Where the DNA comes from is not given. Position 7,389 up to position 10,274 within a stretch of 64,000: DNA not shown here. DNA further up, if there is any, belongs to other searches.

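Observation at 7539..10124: Intact IleRS homolog with both class I catalytic motifs erased, sitting in the ancestral ileS slot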

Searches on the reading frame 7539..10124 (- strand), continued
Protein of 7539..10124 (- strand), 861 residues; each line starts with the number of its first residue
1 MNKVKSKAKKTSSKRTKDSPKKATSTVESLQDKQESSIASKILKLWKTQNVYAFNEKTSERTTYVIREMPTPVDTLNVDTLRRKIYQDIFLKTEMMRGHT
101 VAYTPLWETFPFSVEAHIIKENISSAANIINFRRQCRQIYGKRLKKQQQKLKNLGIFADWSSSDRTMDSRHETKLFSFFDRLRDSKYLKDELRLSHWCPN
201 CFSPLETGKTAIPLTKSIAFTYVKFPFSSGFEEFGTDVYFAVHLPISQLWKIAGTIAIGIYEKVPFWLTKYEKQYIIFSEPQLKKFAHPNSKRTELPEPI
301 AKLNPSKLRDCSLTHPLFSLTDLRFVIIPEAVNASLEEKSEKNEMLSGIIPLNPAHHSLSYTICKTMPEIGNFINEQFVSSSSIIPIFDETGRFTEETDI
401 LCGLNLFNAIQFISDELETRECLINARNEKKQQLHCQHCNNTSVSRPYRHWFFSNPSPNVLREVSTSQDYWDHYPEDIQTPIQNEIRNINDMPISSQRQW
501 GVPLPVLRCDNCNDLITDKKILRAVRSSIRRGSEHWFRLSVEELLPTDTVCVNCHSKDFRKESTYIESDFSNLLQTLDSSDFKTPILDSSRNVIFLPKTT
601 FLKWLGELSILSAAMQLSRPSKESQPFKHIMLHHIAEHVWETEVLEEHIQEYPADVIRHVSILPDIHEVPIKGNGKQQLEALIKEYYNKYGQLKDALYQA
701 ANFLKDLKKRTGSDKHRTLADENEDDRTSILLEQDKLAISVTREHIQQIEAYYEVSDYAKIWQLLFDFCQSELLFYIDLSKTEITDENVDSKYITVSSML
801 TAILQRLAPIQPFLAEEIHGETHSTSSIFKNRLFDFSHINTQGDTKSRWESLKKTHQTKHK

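Call 6: find_homologous_proteins(query=window:7539-10124:-, max_evalue=0.00001)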
Query window:7539-10124:- (861 aa): 207 proteins with E <= 0.00001 among 8000 candidates; the best 120 are listed.
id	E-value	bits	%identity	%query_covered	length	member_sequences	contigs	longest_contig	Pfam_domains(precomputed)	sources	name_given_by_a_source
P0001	0.0e+0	1974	100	100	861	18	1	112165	PF08264.20,PF00133.29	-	-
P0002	0.0e+0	1781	90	100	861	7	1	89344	PF08264.20,PF00133.29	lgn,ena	-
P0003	0.0e+0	1680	85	100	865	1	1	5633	PF08264.20,PF00133.29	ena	-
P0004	0.0e+0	1386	92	77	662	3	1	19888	PF08264.20,PF00133.29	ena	-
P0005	0.0e+0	1331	66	98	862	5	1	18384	PF08264.20,PF00133.29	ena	-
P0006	0.0e+0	1314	67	100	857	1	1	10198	PF08264.20,PF00133.29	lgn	-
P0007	0.0e+0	1309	66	100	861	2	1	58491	PF08264.20,PF00133.29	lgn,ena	-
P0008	0.0e+0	1273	66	98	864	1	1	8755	PF08264.20,PF00133.29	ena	-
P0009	0.0e+0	1211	61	100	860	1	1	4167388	PF08264.20,PF00133.29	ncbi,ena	-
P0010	0.0e+0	1207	60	100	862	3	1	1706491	PF08264.20,PF00133.29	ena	-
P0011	0.0e+0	1204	61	100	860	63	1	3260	PF08264.20,PF00133.29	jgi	jgi:isoleucyl-tRNA synthetase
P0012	0.0e+0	1165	61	95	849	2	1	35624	PF08264.20,PF00133.29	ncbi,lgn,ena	-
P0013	0.0e+0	1154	59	100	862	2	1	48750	PF08264.20,PF00133.29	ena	-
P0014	0.0e+0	1147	57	100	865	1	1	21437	PF08264.20,PF00133.29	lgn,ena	-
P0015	0.0e+0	1146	58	100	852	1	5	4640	PF08264.20,PF00133.29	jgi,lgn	jgi:isoleucyl-tRNA synthetase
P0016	0.0e+0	1145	59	100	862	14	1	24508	PF08264.20,PF00133.29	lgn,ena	-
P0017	0.0e+0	1143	58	100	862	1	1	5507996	PF08264.20,PF00133.29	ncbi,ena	-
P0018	0.0e+0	1136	58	100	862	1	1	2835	PF08264.20,PF00133.29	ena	-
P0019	0.0e+0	1131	58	100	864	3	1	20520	PF08264.20,PF00133.29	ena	-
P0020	0.0e+0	1129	57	100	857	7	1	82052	PF08264.20,PF00133.29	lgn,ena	-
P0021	0.0e+0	1128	58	100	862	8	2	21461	PF08264.20,PF00133.29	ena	-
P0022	0.0e+0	1127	57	100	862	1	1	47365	PF08264.20,PF00133.29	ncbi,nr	ncbi:hypothetical protein C6501_18155 [Candidatus Poribacteria bacterium]|nr:MAG: hypothetical prote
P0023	0.0e+0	1126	57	100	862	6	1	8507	PF08264.20,PF00133.29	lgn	-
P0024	0.0e+0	1126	57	100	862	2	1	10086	PF08264.20,PF00133.29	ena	-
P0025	0.0e+0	1123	56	100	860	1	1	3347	PF08264.20,PF00133.29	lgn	-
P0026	0.0e+0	1121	59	96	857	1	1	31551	PF08264.20,PF00133.29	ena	-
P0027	0.0e+0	1114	56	99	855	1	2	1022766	PF08264.20,PF00133.29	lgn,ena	-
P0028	0.0e+0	1113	57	99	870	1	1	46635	PF08264.20,PF00133.29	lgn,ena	-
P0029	0.0e+0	1113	57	100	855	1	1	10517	PF08264.20,PF00133.29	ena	-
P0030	0.0e+0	1112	57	100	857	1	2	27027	PF08264.20,PF00133.29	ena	-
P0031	0.0e+0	1108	59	95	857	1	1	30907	PF08264.20,PF00133.29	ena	-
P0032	0.0e+0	1107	57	99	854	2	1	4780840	PF08264.20,PF00133.29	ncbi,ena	-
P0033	0.0e+0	1104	58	95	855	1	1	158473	PF08264.20,PF00133.29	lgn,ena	-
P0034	0.0e+0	1094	56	100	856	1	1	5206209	PF08264.20,PF00133.29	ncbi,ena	-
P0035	0.0e+0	1094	57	99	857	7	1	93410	PF08264.20,PF00133.29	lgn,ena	-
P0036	0.0e+0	1090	56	100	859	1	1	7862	PF08264.20,PF00133.29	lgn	-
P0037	0.0e+0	1089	56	98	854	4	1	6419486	PF08264.20,PF00133.29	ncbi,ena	-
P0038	0.0e+0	1080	56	99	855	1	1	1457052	PF08264.20,PF00133.29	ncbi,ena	-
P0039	0.0e+0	1076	55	98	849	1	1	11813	PF08264.20,PF00133.29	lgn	-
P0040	0.0e+0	1076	56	99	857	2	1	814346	PF08264.20,PF00133.29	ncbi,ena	-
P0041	0.0e+0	1075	55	98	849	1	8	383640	PF08264.20,PF00133.29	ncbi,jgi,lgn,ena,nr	ncbi:MAG: class I tRNA ligase family protein [Candidatus Poribacteria bacterium]|nr:class I tRNA lig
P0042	0.0e+0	1075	55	98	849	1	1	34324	PF08264.20,PF00133.29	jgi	-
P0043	0.0e+0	1066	56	99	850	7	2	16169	PF08264.20,PF00133.29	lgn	-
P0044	0.0e+0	1065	59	91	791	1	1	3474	PF08264.20,PF00133.29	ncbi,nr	ncbi:MAG: class I tRNA ligase family protein, partial [Candidatus Poribacteria bacterium]|nr:class I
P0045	0.0e+0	1064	55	100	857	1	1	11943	PF08264.20,PF00133.29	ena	-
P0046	0.0e+0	1060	55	99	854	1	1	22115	PF08264.20,PF00133.29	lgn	-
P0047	0.0e+0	1046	54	98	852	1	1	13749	PF08264.20,PF00133.29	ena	-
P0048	0.0e+0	1021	53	100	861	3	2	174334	PF08264.20,PF00133.29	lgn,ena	-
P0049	0.0e+0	1021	62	82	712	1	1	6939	PF00133.29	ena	-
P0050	2.3e-296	1004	52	100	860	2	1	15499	PF08264.20,PF00133.29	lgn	-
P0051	3.8e-296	1003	52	100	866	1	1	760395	PF08264.20,PF00133.29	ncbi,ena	-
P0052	4.6e-287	973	57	88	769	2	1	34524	PF00133.29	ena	-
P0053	3.7e-281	953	51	98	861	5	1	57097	PF08264.20,PF00133.29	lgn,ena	-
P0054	3.8e-271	920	49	98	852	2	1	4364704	PF08264.20,PF00133.29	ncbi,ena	-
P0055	9.0e-263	892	47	99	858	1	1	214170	PF08264.20,PF00133.29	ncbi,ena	-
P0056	2.1e-261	888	47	98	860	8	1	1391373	PF08264.20,PF00133.29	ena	-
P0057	1.1e-260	886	47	99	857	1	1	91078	PF08264.20,PF00133.29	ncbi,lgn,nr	ncbi:class I tRNA ligase family protein [Candidatus Poribacteria bacterium]|nr:class I tRNA ligase f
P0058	6.3e-260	883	47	99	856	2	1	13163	PF08264.20,PF00133.29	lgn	-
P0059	6.0e-255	867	46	100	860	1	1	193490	PF08264.20,PF00133.29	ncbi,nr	ncbi:hypothetical protein C6497_14220 [Candidatus Poribacteria bacterium]|nr:MAG: hypothetical prote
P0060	1.6e-254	865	47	95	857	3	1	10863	PF08264.20,PF00133.29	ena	-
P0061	1.0e-251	856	46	99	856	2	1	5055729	PF08264.20,PF00133.29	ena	-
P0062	7.0e-218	744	56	65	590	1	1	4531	PF00133.29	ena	-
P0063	1.5e-188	647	38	100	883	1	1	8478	PF08264.20,PF00133.29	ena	-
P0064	3.5e-188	646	39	99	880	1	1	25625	PF08264.20,PF00133.29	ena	-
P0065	4.7e-186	639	38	99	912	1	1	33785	PF08264.20,PF00133.29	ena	-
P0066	5.7e-186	638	38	100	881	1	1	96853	PF08264.20,PF00133.29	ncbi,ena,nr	ncbi:MAG: class I tRNA ligase family protein [Candidatus Poribacteria bacterium]|nr:class I tRNA lig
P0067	6.4e-186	638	38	99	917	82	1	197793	PF08264.20,PF00133.29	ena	-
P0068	6.9e-186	638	38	100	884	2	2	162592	PF08264.20,PF00133.29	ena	-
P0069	1.4e-185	637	39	99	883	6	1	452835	PF08264.20,PF00133.29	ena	-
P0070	1.9e-185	637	38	100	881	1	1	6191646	PF08264.20,PF00133.29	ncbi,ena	-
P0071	1.9e-185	637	38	100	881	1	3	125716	PF08264.20,PF00133.29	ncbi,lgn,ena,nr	ncbi:MAG: class I tRNA ligase family protein [Candidatus Poribacteria bacterium]|nr:class I tRNA lig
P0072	3.9e-185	636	42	82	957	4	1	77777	PF08264.20,PF00133.29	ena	-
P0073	6.4e-185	635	39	95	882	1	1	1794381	PF08264.20,PF00133.29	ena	-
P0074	1.5e-184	634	39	95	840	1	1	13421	PF08264.20,PF00133.29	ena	-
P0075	2.0e-184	633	38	100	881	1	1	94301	PF08264.20,PF00133.29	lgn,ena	-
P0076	3.7e-184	632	38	100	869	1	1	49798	PF08264.20,PF00133.29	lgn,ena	-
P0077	4.6e-184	632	38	98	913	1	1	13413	PF08264.20,PF00133.29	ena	-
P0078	9.6e-184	631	38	100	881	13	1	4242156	PF08264.20,PF00133.29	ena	-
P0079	1.1e-183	631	38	99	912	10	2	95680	PF08264.20,PF00133.29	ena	-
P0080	1.2e-183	631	39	99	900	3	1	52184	PF08264.20,PF00133.29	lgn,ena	-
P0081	1.2e-183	631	39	98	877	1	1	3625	PF08264.20,PF00133.29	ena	-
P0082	4.6e-183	629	38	99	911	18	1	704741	PF08264.20,PF00133.29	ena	-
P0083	4.8e-183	629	38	99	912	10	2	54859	PF08264.20,PF00133.29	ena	-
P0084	5.0e-183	629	38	100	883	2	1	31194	PF08264.20,PF00133.29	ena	-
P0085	5.5e-183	629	40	99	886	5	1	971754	PF08264.20,PF00133.29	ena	-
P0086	6.2e-183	628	38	100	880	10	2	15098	PF08264.20,PF00133.29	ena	-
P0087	1.2e-182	627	39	99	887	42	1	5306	PF08264.20,PF00133.29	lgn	-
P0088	1.5e-182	627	38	100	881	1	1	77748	PF08264.20,PF00133.29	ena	-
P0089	2.6e-182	626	38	100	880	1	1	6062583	PF08264.20,PF00133.29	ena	-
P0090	4.1e-182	626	38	99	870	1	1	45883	PF08264.20,PF00133.29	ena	-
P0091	4.8e-182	625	37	99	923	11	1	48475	PF08264.20,PF00133.29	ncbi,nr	ncbi:hypothetical protein C6500_04255 [Candidatus Poribacteria bacterium]|nr:MAG: hypothetical prote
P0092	6.3e-182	625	37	100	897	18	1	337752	PF08264.20,PF00133.29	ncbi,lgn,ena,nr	ncbi:MAG: class I tRNA ligase family protein [Candidatus Poribacteria bacterium]|nr:class I tRNA lig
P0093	6.8e-182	625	38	99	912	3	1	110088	PF08264.20,PF00133.29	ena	-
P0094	7.4e-182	625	38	100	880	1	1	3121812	PF08264.20,PF00133.29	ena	-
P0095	7.9e-182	625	38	100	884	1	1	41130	PF08264.20,PF00133.29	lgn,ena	-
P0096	8.1e-182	625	38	100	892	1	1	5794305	PF08264.20,PF00133.29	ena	-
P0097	5.2e-181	622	36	99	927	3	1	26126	PF08264.20,PF00133.29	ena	-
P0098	1.2e-180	621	37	99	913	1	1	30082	PF08264.20,PF00133.29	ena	-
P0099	1.5e-180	620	36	99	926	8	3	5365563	PF08264.20,PF00133.29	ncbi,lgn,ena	-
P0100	2.3e-180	620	37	100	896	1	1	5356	PF08264.20,PF00133.29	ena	-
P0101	2.4e-180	620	38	100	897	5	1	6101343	PF08264.20,PF00133.29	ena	-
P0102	3.0e-180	619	38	99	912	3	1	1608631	PF08264.20,PF00133.29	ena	-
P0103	4.3e-180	619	38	100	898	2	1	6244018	PF08264.20,PF00133.29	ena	-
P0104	4.6e-180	619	38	100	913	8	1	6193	PF08264.20,PF00133.29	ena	-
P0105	5.0e-180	619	37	99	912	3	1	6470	PF08264.20,PF00133.29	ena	-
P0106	3.0e-179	616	39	100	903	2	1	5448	PF08264.20,PF00133.29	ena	-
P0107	7.9e-179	615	37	99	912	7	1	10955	PF08264.20,PF00133.29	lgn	-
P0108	1.3e-178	614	38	99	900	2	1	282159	PF08264.20,PF00133.29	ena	-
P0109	1.4e-178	614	38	100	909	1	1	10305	PF08264.20,PF00133.29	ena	-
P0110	1.9e-178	613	38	99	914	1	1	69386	PF08264.20,PF00133.29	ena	-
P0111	2.3e-178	613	38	99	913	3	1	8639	PF08264.20,PF00133.29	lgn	-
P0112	2.8e-178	613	38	99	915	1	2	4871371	PF08264.20,PF00133.29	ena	-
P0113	2.9e-178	613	38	100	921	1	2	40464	PF08264.20,PF00133.29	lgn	-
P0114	4.5e-178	612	37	99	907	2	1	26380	PF08264.20,PF00133.29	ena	-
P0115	4.9e-178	612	39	100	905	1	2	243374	PF08264.20,PF00133.29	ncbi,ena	-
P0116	7.8e-178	611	38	99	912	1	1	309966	PF08264.20,PF00133.29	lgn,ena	-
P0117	1.2e-177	611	37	99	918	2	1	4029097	PF08264.20,PF00133.29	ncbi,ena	-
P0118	1.6e-177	610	39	95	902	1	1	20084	PF08264.20,PF00133.29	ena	-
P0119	1.8e-177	610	37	100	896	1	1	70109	PF08264.20,PF00133.29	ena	-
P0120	1.9e-177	610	39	100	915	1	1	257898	PF08264.20,PF00133.29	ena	-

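Call 11: find_encoding_contigs(protein=P0009, flank=10000, max_places=2)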
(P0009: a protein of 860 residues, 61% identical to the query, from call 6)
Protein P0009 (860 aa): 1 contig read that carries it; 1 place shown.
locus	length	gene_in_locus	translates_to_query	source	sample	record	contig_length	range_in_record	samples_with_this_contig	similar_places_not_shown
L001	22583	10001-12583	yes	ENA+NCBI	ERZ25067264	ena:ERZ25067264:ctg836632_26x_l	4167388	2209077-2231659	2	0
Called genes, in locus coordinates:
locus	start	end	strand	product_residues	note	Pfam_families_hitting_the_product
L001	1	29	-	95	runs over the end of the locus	PF24696:UGSC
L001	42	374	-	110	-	PF13414:TPR_11, PF13432:TPR_16, PF14559:TPR_19, PF00515:TPR_1, PF07719:TPR_2, PF13181:TPR_8, PF13424:TPR_12, PF13428:TPR_14, +10 more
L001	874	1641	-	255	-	-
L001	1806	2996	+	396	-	PF01408:GFO_IDH_MocA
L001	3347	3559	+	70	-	PF02416:TatA_B_E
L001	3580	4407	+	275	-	PF00902:TatC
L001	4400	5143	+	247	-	PF24481:CT398_CC (weak), PF02591:Zn_ribbon_9 (weak)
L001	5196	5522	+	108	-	PF12973:Cupin_7 (weak), PF02311:AraC_binding (weak), PF07883:Cupin_2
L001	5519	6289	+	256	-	PF02578:Cu-oxidase_4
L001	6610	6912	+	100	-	-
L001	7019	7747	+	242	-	PF01168:Ala_racemase_N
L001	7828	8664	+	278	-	PF01210:NAD_Gly3P_dh_N (weak), PF03446:NAD_binding_2 (weak), PF03807:F420_oxidored, PF14748:P5CR_dimer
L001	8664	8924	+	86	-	PF02325:CCB3_YggT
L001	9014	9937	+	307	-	PF12762:DDE_Tnp_IS1595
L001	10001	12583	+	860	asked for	PF00133:tRNA-synt_1, PF08264:Anticodon_1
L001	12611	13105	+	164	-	PF01252:Peptidase_A8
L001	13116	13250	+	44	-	-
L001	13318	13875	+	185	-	-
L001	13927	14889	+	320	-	PF00551:Formyl_trans_N, PF02911:Formyl_trans_C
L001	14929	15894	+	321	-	PF03793:PASTA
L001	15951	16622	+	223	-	PF00834:Ribul_P_3_epim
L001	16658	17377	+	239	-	PF20260:PUA_4, PF04452:Methyltrans_RNA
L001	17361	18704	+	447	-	PF00919:UPF0004, PF04055:Radical_SAM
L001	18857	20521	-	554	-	PF00890:FAD_binding_2, PF01266:DAO (faint), PF03486:HI0933_like (faint), PF07992:Pyr_redox_2 (faint), PF02910:Succ_DH_flav_C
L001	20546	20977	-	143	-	PF03061:4HBT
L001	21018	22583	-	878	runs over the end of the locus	PF00133:tRNA-synt_1, PF09334:tRNA-synt_1g, PF13603:tRNA-synt_1_2, PF08264:Anticodon_1, PF10458:Val_tRNA-synt_C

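Call 12: find_encoding_contigs(protein=P0070, flank=10000, max_places=2)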
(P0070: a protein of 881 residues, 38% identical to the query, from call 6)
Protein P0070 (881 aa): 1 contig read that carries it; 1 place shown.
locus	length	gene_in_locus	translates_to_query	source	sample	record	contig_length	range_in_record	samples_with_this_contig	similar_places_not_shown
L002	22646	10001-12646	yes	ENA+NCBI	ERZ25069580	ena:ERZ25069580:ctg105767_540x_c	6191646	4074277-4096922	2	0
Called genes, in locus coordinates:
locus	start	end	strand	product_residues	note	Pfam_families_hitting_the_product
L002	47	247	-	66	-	-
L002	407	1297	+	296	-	PF01385:OrfB_IS605, PF07282:Cas12f1-like_TNB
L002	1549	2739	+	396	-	PF01408:GFO_IDH_MocA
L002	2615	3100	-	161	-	-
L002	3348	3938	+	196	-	PF20215:DUF6575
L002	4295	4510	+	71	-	PF02416:TatA_B_E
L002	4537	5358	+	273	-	PF00902:TatC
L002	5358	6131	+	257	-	PF24481:CT398_CC, PF02591:Zn_ribbon_9 (weak)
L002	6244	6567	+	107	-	PF12973:Cupin_7 (weak), PF00190:Cupin_1 (faint), PF02311:AraC_binding (weak), PF07883:Cupin_2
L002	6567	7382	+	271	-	PF02578:Cu-oxidase_4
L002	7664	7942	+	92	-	PF11368:DUF3169 (faint)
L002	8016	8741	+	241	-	PF01168:Ala_racemase_N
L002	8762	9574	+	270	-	PF03446:NAD_binding_2 (weak), PF03807:F420_oxidored, PF14748:P5CR_dimer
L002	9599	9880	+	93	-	PF02325:CCB3_YggT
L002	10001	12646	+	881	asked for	PF00133:tRNA-synt_1, PF08264:Anticodon_1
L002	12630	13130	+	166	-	PF01252:Peptidase_A8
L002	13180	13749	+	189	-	-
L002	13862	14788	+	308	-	PF00551:Formyl_trans_N, PF02911:Formyl_trans_C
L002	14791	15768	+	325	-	PF03793:PASTA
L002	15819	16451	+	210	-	PF00834:Ribul_P_3_epim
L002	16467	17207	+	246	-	PF20260:PUA_4, PF04452:Methyltrans_RNA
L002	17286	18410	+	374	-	PF04389:Peptidase_M28 (weak), PF01546:Peptidase_M20, PF05343:Peptidase_M42 (weak), PF07687:M20_dimer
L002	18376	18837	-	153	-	PF02391:MoaE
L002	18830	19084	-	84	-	PF02597:ThiS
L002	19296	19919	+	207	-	-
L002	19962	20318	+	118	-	PF02152:FolB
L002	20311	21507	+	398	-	PF09992:NAGPA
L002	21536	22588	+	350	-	-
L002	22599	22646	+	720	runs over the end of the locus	PF28082:ZorA-like_t1, PF04513:Baculo_PEP_C (faint), PF04108:ATG17_like (faint), PF01442:Apolipoprotein (weak)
